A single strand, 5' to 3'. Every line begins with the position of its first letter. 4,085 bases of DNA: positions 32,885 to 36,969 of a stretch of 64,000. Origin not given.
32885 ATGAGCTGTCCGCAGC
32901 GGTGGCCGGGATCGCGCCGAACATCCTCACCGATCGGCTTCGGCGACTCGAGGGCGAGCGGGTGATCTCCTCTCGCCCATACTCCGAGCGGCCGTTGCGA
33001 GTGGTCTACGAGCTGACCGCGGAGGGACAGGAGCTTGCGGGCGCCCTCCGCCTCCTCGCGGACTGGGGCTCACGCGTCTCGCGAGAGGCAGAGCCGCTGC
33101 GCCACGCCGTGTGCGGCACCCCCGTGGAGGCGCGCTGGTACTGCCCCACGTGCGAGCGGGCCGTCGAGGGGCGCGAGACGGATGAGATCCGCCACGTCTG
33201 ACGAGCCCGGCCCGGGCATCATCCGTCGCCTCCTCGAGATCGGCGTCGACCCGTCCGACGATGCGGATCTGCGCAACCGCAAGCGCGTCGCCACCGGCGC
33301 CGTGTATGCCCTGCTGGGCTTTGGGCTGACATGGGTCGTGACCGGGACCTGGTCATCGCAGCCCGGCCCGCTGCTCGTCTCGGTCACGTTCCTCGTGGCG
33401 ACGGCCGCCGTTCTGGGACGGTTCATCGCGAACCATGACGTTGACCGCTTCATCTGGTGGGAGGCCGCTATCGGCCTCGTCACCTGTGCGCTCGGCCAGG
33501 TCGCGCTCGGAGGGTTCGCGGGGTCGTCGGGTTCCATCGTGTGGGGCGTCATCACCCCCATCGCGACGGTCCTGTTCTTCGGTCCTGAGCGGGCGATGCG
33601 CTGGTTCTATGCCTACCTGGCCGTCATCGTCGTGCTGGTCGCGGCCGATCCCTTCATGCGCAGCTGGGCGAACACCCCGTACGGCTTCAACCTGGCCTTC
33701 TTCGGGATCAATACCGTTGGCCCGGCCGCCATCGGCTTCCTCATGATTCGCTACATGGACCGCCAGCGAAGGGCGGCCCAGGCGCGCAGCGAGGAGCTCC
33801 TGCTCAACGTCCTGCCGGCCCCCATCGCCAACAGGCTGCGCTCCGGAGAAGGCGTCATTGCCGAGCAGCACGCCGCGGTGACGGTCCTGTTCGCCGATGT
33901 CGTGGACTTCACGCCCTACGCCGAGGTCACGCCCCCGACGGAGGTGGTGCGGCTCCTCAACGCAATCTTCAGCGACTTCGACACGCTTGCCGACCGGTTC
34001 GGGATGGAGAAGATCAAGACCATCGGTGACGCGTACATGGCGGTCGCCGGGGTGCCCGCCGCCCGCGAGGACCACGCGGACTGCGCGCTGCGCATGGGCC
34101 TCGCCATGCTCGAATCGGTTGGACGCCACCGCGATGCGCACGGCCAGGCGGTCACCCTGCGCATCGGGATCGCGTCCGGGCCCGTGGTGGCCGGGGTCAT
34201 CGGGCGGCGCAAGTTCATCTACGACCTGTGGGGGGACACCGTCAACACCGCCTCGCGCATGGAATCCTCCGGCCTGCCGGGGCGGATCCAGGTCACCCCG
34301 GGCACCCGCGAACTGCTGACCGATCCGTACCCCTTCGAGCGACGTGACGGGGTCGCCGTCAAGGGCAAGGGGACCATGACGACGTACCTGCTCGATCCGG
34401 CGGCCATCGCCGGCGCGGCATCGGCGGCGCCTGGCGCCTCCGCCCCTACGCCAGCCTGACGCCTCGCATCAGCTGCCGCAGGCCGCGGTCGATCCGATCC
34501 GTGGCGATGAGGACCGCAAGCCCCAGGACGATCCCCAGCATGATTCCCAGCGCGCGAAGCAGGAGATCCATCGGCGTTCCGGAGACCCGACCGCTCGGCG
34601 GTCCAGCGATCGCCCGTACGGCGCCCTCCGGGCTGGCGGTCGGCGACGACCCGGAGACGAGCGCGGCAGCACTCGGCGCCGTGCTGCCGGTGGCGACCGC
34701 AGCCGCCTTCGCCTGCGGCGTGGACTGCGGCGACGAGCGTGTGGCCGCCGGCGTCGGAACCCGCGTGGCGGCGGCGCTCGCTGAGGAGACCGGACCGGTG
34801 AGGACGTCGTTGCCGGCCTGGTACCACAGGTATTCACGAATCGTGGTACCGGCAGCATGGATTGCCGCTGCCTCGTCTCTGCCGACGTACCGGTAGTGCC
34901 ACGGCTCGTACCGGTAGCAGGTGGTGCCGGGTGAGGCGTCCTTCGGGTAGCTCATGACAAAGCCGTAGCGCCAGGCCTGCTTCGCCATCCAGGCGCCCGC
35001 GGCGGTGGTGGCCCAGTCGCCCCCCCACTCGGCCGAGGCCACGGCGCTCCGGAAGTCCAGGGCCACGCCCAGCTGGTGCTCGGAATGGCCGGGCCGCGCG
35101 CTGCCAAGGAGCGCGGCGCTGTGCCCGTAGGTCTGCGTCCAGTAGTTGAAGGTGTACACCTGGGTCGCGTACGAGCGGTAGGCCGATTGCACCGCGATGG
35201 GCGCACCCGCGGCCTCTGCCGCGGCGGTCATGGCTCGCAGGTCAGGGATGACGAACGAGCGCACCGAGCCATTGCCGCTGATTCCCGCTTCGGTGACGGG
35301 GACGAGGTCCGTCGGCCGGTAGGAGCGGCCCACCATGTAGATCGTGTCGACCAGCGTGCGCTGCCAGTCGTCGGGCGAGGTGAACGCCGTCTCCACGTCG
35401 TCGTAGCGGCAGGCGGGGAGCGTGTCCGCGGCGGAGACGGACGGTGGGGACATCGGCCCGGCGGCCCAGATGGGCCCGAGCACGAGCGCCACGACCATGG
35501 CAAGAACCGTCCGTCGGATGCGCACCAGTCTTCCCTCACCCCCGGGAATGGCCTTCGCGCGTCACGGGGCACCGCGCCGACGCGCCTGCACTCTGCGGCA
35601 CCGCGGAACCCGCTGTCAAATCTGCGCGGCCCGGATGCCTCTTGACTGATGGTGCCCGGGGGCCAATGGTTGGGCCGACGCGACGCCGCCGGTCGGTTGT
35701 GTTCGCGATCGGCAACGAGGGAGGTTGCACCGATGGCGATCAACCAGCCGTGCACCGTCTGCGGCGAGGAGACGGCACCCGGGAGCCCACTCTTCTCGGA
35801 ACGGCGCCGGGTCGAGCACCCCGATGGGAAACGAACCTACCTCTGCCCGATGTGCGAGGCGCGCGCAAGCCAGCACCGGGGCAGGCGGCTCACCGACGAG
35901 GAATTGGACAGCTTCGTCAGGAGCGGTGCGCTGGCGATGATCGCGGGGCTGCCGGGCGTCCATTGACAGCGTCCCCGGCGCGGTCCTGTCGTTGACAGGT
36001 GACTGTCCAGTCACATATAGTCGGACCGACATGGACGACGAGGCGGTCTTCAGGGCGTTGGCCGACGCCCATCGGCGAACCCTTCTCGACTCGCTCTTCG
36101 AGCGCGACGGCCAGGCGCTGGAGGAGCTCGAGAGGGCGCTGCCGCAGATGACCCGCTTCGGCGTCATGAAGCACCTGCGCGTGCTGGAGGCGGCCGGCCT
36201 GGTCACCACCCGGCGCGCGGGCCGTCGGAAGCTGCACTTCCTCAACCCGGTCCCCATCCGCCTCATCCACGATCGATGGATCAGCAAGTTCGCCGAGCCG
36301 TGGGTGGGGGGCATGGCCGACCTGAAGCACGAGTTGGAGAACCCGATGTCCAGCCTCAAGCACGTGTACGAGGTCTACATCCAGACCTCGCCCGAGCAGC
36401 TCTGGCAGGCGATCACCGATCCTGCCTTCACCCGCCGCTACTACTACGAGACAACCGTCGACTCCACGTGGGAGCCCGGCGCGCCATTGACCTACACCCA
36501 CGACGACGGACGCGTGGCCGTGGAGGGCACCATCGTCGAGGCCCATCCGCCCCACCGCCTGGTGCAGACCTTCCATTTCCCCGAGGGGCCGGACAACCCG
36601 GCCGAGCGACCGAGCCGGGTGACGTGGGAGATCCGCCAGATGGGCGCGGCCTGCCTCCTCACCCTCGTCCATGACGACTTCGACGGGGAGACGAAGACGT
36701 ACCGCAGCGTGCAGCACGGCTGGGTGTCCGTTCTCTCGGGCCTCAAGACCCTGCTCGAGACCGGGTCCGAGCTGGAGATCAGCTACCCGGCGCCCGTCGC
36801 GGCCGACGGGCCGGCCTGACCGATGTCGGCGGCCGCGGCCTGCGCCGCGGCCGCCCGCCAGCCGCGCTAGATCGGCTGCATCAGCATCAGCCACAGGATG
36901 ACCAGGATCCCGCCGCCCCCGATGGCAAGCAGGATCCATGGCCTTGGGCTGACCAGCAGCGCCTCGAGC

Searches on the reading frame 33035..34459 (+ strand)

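Call 83: search_protein_families(library=pfam, proteins=[window:33035-34459:+], max_evalue=0.00001)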
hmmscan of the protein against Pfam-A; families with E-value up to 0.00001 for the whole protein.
window:33035-34459:+ (474 aa): 1 family
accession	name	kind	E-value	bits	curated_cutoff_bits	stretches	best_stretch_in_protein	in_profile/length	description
PF00211.25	Guanylate_cyc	-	1.7e-61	207.4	21.9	1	276-453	3-181/183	Adenylate and Guanylate cyclase catalytic domain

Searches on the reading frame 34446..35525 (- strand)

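Call 83: search_protein_families(library=pfam, proteins=[window:34446-35525:-], max_evalue=0.00001)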
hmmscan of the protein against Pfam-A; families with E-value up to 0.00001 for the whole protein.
window:34446-35525:- (359 aa): 1 family
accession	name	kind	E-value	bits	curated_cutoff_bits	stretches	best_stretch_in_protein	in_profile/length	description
PF02557.22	VanY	-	6.8e-32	110.5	25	1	88-215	4-131/132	D-alanyl-D-alanine carboxypeptidase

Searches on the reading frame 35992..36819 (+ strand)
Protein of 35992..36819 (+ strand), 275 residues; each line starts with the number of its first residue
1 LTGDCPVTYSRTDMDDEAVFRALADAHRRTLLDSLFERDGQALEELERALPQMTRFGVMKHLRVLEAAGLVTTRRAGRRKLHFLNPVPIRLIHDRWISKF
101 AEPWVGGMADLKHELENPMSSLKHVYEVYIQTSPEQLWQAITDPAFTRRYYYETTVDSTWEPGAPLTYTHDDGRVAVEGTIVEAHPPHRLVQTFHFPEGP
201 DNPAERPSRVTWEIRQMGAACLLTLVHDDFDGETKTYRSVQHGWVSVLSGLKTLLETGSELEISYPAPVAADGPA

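Call 83: search_protein_families(library=pfam, proteins=[window:35992-36819:+], max_evalue=0.00001)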
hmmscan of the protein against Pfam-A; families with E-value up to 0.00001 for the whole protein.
window:35992-36819:+ (275 aa): 2 families
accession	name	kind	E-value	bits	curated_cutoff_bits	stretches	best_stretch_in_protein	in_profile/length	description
PF08327.17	AHSA1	-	3.1e-21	76.3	22.1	1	132-256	2-125/125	Activator of Hsp90 ATPase homolog 1-like protein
PF12840.13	HTH_20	-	6.5e-06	26.5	27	0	23-74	1-51/51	Helix-turn-helix domain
